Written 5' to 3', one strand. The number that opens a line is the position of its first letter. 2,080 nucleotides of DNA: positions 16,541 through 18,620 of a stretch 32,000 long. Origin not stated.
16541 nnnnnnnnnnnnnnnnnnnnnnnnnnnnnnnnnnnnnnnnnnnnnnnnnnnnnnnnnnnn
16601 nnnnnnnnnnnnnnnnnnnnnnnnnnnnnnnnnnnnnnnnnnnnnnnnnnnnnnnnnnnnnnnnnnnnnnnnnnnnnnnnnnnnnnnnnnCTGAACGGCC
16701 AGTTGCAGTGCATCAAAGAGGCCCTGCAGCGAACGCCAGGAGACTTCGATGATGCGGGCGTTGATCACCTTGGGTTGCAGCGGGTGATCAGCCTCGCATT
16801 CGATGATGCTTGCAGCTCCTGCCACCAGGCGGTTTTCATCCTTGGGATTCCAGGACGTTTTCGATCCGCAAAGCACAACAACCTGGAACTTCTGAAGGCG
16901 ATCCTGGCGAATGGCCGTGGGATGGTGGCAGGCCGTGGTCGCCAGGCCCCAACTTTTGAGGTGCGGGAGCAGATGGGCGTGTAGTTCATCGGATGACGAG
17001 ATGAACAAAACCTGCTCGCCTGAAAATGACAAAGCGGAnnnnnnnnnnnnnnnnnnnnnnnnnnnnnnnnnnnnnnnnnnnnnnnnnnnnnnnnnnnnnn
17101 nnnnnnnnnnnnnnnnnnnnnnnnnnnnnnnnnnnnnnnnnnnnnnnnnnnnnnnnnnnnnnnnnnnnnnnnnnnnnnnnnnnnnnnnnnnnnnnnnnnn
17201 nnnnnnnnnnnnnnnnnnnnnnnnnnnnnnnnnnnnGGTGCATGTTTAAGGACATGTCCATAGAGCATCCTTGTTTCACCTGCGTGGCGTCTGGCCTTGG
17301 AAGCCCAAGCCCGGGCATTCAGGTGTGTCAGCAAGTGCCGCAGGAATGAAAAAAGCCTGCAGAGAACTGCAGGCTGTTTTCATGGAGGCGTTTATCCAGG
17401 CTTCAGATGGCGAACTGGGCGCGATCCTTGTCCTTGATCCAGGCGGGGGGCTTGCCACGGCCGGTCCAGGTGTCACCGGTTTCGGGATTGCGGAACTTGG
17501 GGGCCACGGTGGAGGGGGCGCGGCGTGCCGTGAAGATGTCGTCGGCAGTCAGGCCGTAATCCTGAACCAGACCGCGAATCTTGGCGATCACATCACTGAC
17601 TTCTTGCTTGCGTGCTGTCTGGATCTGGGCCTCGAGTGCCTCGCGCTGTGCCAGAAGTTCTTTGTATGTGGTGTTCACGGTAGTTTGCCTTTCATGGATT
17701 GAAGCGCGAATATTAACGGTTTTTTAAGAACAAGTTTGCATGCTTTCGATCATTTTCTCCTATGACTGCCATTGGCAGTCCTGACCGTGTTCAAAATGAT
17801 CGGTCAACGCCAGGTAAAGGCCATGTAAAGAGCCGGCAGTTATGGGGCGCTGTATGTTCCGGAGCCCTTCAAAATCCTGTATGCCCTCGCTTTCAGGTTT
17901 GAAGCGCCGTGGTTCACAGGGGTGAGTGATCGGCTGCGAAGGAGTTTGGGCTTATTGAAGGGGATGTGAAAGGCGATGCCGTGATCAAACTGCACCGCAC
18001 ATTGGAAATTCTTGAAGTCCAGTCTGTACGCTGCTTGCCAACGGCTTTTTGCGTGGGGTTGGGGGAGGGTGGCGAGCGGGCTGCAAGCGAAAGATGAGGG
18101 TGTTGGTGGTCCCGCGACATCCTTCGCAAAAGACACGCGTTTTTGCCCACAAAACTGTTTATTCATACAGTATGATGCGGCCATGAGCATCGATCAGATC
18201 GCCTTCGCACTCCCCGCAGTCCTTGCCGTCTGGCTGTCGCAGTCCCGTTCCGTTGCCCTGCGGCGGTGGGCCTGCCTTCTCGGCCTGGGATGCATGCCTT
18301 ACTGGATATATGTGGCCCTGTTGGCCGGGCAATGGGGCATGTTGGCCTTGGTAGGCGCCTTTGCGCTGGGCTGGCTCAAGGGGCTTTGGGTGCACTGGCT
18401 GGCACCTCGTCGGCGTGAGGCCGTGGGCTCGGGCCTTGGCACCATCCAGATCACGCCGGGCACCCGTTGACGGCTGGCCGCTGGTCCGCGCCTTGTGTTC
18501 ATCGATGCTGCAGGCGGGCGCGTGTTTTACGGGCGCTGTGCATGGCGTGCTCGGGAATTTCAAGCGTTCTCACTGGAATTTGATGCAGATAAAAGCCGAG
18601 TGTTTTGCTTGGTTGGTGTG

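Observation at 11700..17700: AT-rich island carrying a compact, 'unsplit' Rcs-like multistep phosphorelay in a high-GC betaproteobacterial background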

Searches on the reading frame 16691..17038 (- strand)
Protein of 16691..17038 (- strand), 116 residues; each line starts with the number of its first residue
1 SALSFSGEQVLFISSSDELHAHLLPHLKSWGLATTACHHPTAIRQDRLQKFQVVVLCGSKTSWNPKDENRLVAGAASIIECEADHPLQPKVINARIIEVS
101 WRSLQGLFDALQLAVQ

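Call 51: search_solved_structures(query=A3, max_evalue=10, show_alignments=4)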
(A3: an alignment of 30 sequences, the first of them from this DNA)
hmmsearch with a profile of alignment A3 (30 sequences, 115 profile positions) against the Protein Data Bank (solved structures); distinct sequences matched with E-value up to 10: 1.
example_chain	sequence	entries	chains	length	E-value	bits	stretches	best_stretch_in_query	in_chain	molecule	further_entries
2l69_A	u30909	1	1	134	0.59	12.9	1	10-66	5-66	Rossmann 2x3 fold protein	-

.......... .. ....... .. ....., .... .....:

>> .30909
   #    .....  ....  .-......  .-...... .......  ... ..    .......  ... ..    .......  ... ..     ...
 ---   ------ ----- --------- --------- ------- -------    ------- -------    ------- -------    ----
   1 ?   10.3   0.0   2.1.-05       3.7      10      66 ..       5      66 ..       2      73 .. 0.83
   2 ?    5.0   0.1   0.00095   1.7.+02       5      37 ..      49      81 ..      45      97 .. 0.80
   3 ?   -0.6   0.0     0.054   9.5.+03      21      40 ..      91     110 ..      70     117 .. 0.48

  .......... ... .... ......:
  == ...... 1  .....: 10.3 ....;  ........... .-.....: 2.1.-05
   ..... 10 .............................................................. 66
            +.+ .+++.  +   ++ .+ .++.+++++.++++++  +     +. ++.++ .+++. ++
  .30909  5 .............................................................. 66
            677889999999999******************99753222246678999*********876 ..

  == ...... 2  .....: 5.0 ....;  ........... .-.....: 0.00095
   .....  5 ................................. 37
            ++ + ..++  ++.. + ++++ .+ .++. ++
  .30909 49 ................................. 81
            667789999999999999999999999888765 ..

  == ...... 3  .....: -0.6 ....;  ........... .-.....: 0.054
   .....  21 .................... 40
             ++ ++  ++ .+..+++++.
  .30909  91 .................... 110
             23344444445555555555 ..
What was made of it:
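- Tried and rejected: An HMM of the ABL-like domain found nothing relevant in PDB sequences (call 51).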

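Call 59: predict_structure(alignment_id=A3)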
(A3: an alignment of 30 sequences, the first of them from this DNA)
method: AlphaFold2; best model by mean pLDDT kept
length: 116 residues; sequences in the alignment: 30
mean_pLDDT: 94.8   pTM: 0.87
mean pLDDT of the five models: 94.8, 93.8, 93.7, 92.7, 92.2
residues with pLDDT >= 90: 104; 70-90: 11; 50-70: 1; < 50: 0
segments of 3 or more residues with pLDDT < 50: none
pLDDT, mean of each block of 10 residues (from residue 1): 90 97 98 96 92 94 89 95 98 97 98 96
secondary structure, 60 per line:
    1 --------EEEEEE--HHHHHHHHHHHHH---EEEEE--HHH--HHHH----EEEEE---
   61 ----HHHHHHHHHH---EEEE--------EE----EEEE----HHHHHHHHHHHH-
elements in order: E9-14 H17-29 E33-37 H45-48 E53-57 H65-74 E78-81 E96-99 H104-115
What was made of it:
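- The domain-only model has pLDDT 95 (call 59).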

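Call 62: fold_search(model_id=the predicted structure, library=pdb)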
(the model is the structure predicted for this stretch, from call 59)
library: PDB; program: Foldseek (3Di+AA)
matches with E <= 10: 1811; with E <= 0.001: 8
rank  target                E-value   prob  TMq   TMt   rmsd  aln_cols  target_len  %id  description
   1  6rh8_C                2.5e-04  1.00  0.64  0.62   4.5       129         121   13  Revisiting pH-gated conformational switch. Complex HK853 mutant H260A -RR468 mutant D53A pH 5.3 (released 2020-02-19)
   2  4dn6_A                3.9e-04  1.00  0.68  0.63   3.7       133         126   19  Crystal structure of a putative pilus assembly protein (cpaE) from Burkholderia thailandensis E264 at 2.80 A resolutio (released 2012-02-29)
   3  7w9h_A                6.2e-04  1.00  0.64  0.62   4.4       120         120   13  Crystal structure of the receiver domain of the transcription regulator FleR from Pseudomonas aeruginosa (released 2022-12-14)
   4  3r75_B                6.7e-04  1.00  0.43  0.10   4.6        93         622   24  Crystal structure of 2-amino-2-desoxyisochorismate synthase (ADIC) synthase PhzE from Burkholderia lata 383 in complex (released 2011-03-30)
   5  5uic_A                7.1e-04  1.00  0.62  0.60   4.2       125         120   15  Structure of the Francisella response regulator receiver domain, QseB (released 2017-08-16)
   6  6rh1_C                7.6e-04  1.00  0.64  0.62   4.5       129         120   13  Revisiting pH-gated conformational switch. Complex HK853-RR468 D53A pH 7 (released 2020-02-19)
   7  7e90_B                8.1e-04  1.00  0.64  0.64   4.3       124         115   14  Crystal structure of the receiver domain (D51E) of the response regulator VbrR from Vibrio parahaemolyticus (released 2021-04-28)
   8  2kx7_MODEL_1_A        9.3e-04  1.00  0.63  0.66   3.6       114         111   14  Solution structure of the E.coli RcsD-ABL domain (residues 688-795) (released 2011-04-06)
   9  8xat_B                1.2e-03  1.00  0.52  0.33   3.1        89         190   19  Crystal structure of AtARR1(RD-DBD) (released 2024-01-24)
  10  4l85_C                1.3e-03  1.00  0.69  0.67   3.8       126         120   13  Crystal structure of receiver domain of KdpE D52A mutant from E. coli (released 2014-02-19)
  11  5uht_B                1.5e-03  1.00  0.62  0.60   4.8       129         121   11  Structure of the Thermotoga maritima HK853-BeF3-RR468 complex at pH 5.0 (released 2017-12-27)
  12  1zh2_B                1.6e-03  1.00  0.67  0.65   4.2       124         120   13  Crystal Structure Of The Calcium-Bound Receiver Domain Of Kdp Potassium Transport System Response Regulator KdpE (released 2005-12-13)
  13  8xat_A                1.7e-03  1.00  0.52  0.34   3.2        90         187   19  Crystal structure of AtARR1(RD-DBD) (released 2024-01-24)
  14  3gl9_B                1.7e-03  1.00  0.64  0.61   4.5       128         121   13  The structure of a histidine kinase-response regulator complex sheds light into two-component signaling and reveals a  (released 2009-10-27)
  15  7lza                  1.7e-03  1.00  0.64  0.37   3.9       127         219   16  Activated form of VanR from S. coelicolor (released 2021-07-14)
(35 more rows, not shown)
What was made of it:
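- On Enterobacterial Rcs phosphorelay: RcsD-ABL 2KX7 ranks 8th of 1811 (TM 0.63/0.66, call 62).
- RcsD-ABL (2KX7) ranks 8th of 1811 Foldseek matches, with TM-score 0.63/0.66 over 114 columns (call 62).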

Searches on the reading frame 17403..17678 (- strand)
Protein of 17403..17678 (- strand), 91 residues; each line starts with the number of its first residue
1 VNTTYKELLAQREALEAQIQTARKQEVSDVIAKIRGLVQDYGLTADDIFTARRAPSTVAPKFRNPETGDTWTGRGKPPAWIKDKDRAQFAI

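Call 3: search_protein_families(library=pfam, proteins=[window:17403-17678:-], max_evalue=0.01)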
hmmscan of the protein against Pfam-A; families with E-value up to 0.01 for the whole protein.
window:17403-17678:- (91 aa): 1 family
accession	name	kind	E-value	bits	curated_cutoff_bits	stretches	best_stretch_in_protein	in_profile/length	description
PF00816.26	Histone_HNS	-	1.3e-10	41.3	25.6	1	60-89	1-36/38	H-NS histone C-terminal domain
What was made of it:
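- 17403..17678 (-): H-NS family protein, 91 aa. Pfam Histone_HNS 41 bits (call 3).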

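Call 4: search_protein_families(library=ncbifam, proteins=[window:17403-17678:-], max_evalue=0.01)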
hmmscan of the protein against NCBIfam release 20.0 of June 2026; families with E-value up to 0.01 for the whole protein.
window:17403-17678:- (91 aa): 0 families

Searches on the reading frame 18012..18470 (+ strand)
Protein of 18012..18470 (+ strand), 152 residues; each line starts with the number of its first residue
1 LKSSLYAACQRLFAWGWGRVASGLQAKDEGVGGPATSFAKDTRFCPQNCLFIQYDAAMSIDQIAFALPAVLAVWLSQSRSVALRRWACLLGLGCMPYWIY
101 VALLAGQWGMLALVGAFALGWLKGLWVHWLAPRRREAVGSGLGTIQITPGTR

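Call 58: search_protein_families(library=pfam, proteins=[window:18012-18470:+], max_evalue=0.001)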
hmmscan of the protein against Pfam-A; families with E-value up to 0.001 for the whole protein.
window:18012-18470:+ (152 aa): 0 families
